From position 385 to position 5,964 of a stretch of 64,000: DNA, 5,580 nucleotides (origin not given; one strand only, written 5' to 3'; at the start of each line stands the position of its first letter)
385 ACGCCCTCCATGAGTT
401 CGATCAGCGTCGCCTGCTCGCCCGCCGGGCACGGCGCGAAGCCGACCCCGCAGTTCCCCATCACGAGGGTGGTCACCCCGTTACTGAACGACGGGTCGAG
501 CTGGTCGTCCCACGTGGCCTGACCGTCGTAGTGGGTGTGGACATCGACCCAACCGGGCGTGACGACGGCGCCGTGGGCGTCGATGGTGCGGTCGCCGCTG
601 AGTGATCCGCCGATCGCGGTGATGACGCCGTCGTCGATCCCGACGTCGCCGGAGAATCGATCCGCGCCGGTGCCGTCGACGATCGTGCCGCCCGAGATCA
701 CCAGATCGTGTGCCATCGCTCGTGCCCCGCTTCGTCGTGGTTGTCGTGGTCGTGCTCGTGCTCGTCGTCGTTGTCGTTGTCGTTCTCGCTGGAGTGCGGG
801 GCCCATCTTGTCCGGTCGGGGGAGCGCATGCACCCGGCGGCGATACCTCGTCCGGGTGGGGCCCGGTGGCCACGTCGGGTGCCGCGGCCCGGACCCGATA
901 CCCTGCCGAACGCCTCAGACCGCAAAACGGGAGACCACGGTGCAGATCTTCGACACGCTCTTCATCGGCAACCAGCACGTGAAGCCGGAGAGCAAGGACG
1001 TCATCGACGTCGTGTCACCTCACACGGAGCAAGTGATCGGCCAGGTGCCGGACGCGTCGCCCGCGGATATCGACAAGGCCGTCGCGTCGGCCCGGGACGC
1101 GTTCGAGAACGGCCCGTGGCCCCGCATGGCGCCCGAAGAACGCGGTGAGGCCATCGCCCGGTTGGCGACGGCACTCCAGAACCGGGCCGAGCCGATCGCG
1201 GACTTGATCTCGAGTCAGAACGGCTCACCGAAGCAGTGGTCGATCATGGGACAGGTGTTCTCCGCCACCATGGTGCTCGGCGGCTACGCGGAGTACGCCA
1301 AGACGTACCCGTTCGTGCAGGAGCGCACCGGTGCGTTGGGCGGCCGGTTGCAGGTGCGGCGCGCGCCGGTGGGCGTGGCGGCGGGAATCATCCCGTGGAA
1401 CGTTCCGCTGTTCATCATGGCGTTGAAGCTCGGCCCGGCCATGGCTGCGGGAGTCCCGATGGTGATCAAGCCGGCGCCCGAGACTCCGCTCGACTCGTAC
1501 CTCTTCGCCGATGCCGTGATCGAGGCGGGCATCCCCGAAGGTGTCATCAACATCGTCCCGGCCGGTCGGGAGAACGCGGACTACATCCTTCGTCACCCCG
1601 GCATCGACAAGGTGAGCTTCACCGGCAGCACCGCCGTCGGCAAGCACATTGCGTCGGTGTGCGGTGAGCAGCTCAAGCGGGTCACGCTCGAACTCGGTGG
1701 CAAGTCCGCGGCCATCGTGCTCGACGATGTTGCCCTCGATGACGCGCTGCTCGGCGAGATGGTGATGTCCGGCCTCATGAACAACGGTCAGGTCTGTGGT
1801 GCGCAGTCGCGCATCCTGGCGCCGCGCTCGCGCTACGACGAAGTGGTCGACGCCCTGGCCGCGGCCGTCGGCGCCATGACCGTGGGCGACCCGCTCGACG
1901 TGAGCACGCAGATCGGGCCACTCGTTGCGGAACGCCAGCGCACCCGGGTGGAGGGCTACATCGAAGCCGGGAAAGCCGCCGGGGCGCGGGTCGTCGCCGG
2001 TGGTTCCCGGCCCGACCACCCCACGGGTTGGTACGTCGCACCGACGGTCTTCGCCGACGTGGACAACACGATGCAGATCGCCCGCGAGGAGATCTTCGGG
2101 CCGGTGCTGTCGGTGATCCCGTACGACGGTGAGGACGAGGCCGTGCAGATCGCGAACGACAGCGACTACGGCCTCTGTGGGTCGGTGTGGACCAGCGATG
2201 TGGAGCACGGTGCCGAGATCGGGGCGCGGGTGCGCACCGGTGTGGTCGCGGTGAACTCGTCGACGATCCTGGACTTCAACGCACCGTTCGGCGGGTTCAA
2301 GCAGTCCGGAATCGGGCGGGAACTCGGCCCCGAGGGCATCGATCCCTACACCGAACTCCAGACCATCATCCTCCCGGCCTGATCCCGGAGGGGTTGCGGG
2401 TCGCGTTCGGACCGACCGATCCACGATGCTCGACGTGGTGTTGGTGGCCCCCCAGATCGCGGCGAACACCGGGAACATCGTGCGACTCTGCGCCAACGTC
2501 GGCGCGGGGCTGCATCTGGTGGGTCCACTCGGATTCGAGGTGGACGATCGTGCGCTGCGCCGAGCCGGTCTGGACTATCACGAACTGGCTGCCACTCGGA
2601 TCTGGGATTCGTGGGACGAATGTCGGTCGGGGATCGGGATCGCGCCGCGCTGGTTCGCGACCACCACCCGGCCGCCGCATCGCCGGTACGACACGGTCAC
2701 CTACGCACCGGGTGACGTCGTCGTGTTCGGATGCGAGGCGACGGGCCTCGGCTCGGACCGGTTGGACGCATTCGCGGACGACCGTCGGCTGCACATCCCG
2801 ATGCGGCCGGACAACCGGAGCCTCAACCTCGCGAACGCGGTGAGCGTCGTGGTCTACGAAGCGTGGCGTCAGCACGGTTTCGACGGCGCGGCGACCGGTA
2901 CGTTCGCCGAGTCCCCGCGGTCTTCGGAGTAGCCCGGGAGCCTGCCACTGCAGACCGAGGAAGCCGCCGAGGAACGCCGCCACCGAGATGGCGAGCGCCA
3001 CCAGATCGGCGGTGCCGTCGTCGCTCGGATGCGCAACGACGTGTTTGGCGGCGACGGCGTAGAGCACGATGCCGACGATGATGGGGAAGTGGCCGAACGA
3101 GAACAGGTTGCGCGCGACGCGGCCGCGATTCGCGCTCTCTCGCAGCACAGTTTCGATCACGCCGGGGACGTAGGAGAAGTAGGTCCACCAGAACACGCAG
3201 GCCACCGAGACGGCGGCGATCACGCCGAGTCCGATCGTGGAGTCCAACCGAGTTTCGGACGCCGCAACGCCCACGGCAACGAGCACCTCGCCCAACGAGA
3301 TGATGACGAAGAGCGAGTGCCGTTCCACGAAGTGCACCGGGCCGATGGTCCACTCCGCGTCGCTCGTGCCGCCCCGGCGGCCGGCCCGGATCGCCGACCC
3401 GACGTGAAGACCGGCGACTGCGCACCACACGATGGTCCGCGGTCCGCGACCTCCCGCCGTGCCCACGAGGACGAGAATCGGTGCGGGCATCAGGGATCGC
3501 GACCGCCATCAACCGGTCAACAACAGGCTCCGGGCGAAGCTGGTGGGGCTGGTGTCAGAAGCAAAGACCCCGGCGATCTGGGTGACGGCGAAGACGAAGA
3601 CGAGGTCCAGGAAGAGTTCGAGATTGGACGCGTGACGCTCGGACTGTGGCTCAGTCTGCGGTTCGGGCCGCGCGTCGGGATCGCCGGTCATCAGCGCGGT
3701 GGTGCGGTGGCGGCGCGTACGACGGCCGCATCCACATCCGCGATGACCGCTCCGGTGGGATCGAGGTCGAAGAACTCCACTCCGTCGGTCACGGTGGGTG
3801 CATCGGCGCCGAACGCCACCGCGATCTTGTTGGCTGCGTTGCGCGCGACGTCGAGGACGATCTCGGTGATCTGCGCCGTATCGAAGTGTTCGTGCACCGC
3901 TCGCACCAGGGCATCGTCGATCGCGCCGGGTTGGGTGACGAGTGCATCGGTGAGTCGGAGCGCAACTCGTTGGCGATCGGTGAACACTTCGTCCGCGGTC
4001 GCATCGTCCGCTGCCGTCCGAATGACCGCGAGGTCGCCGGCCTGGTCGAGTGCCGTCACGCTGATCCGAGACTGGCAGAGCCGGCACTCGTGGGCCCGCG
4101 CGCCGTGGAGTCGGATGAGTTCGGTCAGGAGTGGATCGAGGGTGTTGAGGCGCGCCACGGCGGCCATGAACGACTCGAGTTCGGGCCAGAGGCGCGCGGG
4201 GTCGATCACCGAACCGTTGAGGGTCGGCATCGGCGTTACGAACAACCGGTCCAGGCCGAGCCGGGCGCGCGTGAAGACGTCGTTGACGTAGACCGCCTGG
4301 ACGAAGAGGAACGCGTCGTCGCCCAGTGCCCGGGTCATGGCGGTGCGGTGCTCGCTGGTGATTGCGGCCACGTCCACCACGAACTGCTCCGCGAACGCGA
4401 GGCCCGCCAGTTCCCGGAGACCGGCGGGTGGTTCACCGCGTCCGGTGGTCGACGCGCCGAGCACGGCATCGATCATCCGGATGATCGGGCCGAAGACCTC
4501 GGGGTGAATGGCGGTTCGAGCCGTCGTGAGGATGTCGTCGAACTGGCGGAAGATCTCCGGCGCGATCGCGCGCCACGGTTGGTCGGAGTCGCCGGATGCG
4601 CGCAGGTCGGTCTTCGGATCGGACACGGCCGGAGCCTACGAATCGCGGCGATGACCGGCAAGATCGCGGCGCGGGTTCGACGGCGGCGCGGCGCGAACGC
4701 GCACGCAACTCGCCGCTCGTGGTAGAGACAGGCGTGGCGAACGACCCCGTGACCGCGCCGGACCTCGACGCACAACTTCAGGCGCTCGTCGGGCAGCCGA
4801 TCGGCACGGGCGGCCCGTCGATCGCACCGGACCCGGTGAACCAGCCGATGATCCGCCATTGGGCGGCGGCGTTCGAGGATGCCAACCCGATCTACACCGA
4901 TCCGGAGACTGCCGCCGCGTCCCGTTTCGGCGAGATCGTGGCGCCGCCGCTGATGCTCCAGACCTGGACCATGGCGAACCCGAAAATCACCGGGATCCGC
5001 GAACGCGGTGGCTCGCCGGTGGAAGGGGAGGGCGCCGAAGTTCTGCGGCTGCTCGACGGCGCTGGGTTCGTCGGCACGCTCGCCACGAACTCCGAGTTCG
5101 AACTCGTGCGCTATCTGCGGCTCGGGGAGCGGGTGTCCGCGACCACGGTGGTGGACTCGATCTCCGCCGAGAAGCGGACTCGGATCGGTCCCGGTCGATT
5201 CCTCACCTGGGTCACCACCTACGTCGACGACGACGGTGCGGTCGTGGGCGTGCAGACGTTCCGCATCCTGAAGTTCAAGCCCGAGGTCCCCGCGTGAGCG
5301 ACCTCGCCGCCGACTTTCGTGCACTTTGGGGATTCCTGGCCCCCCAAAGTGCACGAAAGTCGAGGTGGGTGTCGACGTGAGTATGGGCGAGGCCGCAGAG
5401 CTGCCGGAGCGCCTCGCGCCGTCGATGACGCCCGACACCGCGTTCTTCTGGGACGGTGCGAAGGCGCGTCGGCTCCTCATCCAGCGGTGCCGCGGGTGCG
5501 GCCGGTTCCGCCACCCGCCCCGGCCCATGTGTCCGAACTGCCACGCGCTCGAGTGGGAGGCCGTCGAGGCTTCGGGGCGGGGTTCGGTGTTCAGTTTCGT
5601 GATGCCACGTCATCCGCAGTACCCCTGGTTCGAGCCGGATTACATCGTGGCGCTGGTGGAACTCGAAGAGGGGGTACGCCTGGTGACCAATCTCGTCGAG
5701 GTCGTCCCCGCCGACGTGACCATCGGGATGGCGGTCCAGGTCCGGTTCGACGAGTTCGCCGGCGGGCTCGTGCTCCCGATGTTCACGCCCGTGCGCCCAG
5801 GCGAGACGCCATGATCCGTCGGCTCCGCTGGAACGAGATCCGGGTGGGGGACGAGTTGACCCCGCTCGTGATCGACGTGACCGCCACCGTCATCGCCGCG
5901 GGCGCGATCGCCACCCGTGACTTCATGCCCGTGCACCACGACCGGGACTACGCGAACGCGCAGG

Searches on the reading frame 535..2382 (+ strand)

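Call 68: search_protein_families(library=pfam, proteins=[window:535-2382:+], max_evalue=0.00001)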
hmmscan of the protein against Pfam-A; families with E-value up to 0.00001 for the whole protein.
window:535-2382:+ (615 aa): 1 family
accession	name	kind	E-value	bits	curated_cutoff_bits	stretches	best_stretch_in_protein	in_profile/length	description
PF00171.27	Aldedh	-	1.8e-152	508.5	23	1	149-611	2-461/461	Aldehyde dehydrogenase family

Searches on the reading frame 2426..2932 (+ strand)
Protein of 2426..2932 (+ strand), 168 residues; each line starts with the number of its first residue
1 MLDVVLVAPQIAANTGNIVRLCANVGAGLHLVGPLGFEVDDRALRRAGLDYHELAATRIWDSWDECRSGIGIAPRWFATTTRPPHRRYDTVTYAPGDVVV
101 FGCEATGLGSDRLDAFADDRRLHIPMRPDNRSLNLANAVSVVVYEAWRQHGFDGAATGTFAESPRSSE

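Call 68: search_protein_families(library=pfam, proteins=[window:2426-2932:+], max_evalue=0.00001)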
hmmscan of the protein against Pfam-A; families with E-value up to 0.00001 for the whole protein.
window:2426-2932:+ (168 aa): 1 family
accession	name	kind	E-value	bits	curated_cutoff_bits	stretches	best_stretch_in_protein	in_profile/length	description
PF00588.24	SpoU_methylase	-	4.6e-27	95.3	29.7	1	2-144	2-142/142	SpoU rRNA Methylase family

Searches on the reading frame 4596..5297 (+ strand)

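Call 68: search_protein_families(library=pfam, proteins=[window:4596-5297:+], max_evalue=0.00001)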
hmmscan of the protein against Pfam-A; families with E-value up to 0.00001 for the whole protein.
window:4596-5297:+ (233 aa): 1 family
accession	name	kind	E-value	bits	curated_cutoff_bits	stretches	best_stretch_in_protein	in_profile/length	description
PF13452.11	FAS1_DH_region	-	3.7e-15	56.6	22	1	79-217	12-129/132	FAS1-like, dehydratase domain region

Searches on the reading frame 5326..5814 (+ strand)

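Call 68: search_protein_families(library=pfam, proteins=[window:5326-5814:+], max_evalue=0.00001)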
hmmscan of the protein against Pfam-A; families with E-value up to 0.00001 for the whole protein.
window:5326-5814:+ (162 aa): 2 families
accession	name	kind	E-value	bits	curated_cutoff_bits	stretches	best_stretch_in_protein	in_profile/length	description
PF01796.24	OB_ChsH2_C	-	1.9e-18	66.6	27.1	1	80-142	2-65/65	ChsH2, C-terminal OB-fold domain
PF12172.15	zf-ChsH2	-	3.3e-14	52.8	23.2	1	42-78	1-37/37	ChsH2, rubredoxin-like zinc ribbon domain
